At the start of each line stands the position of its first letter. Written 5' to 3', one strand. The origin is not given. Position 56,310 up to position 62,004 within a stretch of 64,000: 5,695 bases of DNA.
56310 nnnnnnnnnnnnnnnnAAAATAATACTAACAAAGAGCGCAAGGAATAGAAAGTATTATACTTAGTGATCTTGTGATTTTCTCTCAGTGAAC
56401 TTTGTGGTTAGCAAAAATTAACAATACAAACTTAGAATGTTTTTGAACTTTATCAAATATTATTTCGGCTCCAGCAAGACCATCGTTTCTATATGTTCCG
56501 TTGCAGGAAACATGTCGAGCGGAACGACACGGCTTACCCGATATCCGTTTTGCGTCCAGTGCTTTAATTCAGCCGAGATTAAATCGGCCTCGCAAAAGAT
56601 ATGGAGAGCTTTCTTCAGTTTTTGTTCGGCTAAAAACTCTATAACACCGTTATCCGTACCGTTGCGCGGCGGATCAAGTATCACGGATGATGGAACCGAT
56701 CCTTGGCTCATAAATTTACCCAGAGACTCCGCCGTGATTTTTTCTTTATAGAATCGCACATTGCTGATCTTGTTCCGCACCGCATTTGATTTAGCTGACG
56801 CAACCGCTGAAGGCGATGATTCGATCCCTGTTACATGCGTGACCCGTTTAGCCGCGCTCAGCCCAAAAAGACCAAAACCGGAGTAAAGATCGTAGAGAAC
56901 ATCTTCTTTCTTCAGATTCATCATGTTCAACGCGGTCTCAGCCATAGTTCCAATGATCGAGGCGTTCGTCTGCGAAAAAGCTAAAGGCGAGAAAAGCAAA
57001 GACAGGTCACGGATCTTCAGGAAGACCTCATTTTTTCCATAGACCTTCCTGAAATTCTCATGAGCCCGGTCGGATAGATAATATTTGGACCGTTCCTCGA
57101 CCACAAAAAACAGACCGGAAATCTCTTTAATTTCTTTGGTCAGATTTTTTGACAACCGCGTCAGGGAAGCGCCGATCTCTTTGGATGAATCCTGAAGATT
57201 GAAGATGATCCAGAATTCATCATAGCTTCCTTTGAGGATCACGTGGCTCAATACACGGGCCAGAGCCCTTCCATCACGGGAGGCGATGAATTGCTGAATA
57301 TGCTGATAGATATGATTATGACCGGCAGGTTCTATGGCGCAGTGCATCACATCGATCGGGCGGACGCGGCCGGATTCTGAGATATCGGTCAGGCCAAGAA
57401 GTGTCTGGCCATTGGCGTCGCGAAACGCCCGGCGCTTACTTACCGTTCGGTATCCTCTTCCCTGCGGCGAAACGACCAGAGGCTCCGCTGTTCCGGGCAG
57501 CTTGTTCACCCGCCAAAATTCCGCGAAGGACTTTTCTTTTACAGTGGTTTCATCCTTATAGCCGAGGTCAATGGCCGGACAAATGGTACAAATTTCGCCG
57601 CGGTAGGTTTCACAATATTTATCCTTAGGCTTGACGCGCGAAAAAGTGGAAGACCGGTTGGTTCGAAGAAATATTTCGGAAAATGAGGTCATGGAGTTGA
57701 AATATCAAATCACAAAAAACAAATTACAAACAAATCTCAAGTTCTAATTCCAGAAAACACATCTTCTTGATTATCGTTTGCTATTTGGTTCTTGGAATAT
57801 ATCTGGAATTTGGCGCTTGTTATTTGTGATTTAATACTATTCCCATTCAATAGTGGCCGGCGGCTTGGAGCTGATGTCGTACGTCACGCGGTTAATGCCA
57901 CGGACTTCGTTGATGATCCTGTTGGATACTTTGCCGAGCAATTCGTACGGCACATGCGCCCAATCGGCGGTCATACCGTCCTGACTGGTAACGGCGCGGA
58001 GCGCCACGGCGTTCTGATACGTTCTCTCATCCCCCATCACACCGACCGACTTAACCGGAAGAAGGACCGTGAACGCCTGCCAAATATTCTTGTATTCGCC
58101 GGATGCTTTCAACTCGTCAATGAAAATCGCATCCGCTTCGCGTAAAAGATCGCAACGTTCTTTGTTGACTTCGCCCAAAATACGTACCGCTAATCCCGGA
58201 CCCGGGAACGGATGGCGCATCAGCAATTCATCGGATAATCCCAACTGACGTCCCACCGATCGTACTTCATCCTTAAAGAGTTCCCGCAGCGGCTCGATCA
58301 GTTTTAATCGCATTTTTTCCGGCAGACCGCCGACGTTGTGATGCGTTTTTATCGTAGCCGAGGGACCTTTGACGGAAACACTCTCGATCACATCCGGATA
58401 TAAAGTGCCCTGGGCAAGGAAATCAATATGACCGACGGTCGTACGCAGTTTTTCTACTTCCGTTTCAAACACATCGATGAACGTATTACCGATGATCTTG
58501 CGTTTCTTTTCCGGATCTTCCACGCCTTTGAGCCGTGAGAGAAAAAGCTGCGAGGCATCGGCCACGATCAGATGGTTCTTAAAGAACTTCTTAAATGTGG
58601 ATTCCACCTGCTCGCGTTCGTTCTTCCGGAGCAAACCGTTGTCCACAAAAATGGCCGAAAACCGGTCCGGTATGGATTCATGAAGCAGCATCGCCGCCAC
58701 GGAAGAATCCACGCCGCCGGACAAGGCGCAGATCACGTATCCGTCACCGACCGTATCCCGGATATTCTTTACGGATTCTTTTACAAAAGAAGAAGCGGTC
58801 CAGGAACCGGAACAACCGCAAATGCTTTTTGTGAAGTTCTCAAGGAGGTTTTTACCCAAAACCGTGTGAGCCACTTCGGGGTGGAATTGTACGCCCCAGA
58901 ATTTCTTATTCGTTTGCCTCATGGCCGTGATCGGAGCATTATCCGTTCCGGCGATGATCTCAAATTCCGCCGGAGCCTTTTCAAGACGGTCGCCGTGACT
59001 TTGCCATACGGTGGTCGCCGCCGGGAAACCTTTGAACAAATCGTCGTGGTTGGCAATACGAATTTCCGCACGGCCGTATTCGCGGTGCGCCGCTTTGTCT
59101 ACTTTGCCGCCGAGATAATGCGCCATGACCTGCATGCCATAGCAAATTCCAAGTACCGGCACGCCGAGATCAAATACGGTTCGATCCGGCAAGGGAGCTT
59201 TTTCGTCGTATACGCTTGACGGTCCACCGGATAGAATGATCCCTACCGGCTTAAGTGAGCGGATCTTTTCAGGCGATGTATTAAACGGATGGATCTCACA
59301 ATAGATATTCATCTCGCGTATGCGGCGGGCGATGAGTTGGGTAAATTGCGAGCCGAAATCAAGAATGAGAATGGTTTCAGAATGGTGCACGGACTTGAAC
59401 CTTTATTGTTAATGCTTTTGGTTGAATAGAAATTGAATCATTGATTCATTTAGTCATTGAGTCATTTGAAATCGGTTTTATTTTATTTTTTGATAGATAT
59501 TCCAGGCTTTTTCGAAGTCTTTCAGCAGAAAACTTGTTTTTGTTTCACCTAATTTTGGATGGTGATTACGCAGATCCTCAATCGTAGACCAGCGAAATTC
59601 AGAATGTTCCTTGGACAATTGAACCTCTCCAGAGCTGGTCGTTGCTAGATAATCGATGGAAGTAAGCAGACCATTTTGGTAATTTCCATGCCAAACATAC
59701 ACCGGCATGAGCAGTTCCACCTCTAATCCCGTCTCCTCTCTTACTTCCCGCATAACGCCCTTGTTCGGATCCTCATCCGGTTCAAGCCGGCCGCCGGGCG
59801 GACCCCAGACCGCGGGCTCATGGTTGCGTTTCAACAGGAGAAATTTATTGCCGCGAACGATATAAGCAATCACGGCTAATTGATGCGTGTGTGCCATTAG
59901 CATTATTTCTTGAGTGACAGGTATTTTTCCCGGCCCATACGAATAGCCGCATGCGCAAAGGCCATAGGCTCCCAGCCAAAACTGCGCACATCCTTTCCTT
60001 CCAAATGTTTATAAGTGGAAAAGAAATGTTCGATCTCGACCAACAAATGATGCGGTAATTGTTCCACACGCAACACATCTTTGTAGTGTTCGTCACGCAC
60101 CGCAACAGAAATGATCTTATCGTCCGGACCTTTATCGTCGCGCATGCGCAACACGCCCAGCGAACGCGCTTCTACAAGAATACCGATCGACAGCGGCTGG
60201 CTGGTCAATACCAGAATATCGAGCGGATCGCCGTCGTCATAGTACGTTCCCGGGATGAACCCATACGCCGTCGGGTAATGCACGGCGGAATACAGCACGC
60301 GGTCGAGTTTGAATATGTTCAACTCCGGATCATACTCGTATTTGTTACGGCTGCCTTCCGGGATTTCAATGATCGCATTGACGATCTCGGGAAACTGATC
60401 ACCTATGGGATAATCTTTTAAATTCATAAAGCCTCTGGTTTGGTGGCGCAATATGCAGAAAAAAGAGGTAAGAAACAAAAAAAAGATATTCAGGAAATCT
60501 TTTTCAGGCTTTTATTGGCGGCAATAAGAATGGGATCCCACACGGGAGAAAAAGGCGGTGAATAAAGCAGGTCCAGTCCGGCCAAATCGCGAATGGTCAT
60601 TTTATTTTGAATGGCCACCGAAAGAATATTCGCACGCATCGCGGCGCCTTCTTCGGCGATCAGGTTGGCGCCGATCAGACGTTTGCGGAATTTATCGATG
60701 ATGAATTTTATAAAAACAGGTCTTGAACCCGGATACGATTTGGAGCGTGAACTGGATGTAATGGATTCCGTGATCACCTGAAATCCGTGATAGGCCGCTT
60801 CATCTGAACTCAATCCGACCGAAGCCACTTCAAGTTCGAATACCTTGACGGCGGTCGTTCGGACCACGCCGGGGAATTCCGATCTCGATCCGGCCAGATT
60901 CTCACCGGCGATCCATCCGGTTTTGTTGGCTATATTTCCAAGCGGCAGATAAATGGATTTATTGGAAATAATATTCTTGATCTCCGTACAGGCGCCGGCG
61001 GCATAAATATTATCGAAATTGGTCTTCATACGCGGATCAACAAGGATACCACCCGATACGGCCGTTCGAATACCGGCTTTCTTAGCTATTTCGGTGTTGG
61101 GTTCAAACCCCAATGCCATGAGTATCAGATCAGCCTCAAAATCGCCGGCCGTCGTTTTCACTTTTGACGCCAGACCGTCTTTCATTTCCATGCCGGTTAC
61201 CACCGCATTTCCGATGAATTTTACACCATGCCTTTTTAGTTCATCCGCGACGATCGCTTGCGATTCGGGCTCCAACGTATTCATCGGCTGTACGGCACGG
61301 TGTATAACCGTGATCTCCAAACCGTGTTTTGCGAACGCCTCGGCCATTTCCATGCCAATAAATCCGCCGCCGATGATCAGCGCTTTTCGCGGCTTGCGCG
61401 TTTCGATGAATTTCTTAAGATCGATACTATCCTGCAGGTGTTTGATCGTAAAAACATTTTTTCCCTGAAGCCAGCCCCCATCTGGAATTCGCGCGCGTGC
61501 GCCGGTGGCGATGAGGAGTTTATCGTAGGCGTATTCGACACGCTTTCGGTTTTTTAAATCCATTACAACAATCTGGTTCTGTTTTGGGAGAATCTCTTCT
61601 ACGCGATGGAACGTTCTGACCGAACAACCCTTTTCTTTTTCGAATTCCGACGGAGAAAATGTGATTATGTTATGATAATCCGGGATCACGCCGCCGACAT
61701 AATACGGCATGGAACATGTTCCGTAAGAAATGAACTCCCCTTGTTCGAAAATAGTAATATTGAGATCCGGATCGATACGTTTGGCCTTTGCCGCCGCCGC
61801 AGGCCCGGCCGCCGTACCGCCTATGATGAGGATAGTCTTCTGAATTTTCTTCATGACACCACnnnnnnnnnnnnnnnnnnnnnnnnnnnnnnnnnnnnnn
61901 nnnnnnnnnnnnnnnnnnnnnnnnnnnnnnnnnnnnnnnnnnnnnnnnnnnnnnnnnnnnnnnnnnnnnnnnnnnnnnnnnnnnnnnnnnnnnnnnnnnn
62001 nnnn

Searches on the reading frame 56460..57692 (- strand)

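Call 20: search_protein_families(library=pfam, proteins=[window:56460-57692:-], max_evalue=0.00001)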
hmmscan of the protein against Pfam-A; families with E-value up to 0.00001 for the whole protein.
window:56460-57692:- (410 aa): 4 families
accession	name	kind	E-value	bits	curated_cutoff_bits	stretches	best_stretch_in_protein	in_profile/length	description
PF05958.17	tRNA_U5-meth_tr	-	2.3e-22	80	23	1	226-408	166-355/357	tRNA (Uracil-5-)-methyltransferase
PF13847.12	Methyltransf_31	-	2.2e-07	31.1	27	1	261-323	2-67/145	Methyltransferase domain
PF03602.21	Cons_hypoth95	-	7e-07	29.5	24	1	252-371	30-154/182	Conserved hypothetical protein 95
PF05175.20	MTS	-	6.6e-06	26.3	23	0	255-323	24-94/170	Methyltransferase small domain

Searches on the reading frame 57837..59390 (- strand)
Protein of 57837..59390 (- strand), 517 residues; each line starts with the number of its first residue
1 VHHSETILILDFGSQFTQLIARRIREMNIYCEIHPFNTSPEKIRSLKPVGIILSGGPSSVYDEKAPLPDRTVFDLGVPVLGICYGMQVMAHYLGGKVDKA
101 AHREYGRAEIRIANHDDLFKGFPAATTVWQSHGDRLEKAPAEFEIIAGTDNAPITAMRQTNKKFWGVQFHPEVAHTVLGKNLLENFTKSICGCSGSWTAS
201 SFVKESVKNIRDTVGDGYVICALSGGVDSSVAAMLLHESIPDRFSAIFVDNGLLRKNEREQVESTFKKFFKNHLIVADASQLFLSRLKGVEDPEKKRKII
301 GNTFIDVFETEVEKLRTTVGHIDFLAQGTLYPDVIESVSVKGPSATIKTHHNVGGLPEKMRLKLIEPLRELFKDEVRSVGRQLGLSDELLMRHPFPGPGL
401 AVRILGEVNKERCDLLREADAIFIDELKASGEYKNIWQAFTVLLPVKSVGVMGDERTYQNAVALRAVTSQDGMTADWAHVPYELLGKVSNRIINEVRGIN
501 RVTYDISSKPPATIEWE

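Call 20: search_protein_families(library=pfam, proteins=[window:57837-59390:-], max_evalue=0.00001)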
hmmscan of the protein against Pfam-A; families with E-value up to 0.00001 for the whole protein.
window:57837-59390:- (517 aa): 4 families
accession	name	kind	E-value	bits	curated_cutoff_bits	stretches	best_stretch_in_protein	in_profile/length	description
PF00117.34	GATase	-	4.2e-49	167.2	22.8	1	8-187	1-187/190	Glutamine amidotransferase class-I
PF00958.27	GMP_synt_C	-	5.9e-46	154.9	27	1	425-516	1-92/92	GMP synthase C terminal domain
PF07722.19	Peptidase_C26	-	3.1e-10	40.6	20.5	1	72-172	101-219/219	Peptidase C26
PF03054.22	tRNA_Me_trans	-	7.3e-06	26.2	20.6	0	219-276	3-59/202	tRNA methyl transferase HUP domain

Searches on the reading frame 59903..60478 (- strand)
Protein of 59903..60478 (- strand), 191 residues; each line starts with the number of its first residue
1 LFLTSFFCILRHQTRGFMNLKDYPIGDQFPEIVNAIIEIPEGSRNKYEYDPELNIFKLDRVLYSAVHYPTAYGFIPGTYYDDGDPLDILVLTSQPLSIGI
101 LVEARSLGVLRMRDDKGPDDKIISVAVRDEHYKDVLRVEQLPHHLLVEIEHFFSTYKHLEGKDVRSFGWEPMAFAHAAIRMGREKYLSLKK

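Call 20: search_protein_families(library=pfam, proteins=[window:59903-60478:-], max_evalue=0.00001)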
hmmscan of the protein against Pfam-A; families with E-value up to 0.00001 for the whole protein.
window:59903-60478:- (191 aa): 1 family
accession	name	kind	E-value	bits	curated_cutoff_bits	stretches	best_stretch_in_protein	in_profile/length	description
PF00719.24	Pyrophosphatase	-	3.2e-52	176.8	23.5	1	35-186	1-152/153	Inorganic pyrophosphatase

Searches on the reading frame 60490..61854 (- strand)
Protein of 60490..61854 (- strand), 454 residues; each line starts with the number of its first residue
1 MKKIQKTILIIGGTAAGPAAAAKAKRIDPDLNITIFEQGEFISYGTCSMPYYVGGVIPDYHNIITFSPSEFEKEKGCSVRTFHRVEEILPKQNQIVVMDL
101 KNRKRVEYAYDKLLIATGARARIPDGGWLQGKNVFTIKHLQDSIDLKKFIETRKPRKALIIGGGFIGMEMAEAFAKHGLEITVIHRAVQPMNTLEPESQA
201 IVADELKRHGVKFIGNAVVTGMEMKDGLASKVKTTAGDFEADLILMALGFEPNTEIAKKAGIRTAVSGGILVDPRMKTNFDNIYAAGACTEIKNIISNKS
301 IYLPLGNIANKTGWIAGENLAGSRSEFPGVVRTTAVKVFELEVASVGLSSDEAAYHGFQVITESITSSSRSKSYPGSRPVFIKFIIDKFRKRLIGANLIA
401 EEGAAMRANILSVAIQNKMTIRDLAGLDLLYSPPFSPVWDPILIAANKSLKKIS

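Call 20: search_protein_families(library=pfam, proteins=[window:60490-61854:-], max_evalue=0.00001)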
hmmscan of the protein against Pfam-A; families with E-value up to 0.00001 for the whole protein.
window:60490-61854:- (454 aa): 7 families
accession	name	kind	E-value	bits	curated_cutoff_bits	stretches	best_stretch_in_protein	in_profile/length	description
PF07992.20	Pyr_redox_2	-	4.3e-57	194.2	26.1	1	7-293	2-278/291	Pyridine nucleotide-disulphide oxidoreductase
PF00070.33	Pyr_redox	-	3.1e-19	69.7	22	1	157-235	1-80/82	Pyridine nucleotide-disulphide oxidoreductase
PF02852.28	Pyr_redox_dim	-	7.8e-16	58.7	25.3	1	335-437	3-104/110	Pyridine nucleotide-disulphide oxidoreductase, dimerisation domain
PF13738.12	Pyr_redox_3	-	1.2e-14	54.7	30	1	73-287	92-305/305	Pyridine nucleotide-disulphide oxidoreductase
PF01266.30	DAO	-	8.9e-11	42.3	27.9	0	203-261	156-214/353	FAD dependent oxidoreductase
PF03486.20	HI0933_like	-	1.5e-07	31.6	50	0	73-121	120-166/244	HI0933-like protein Rossmann domain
PF13450.12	NAD_binding_8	-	6.6e-06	26.8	21.9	0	160-184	1-25/68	NAD(P)-binding Rossmann-like domain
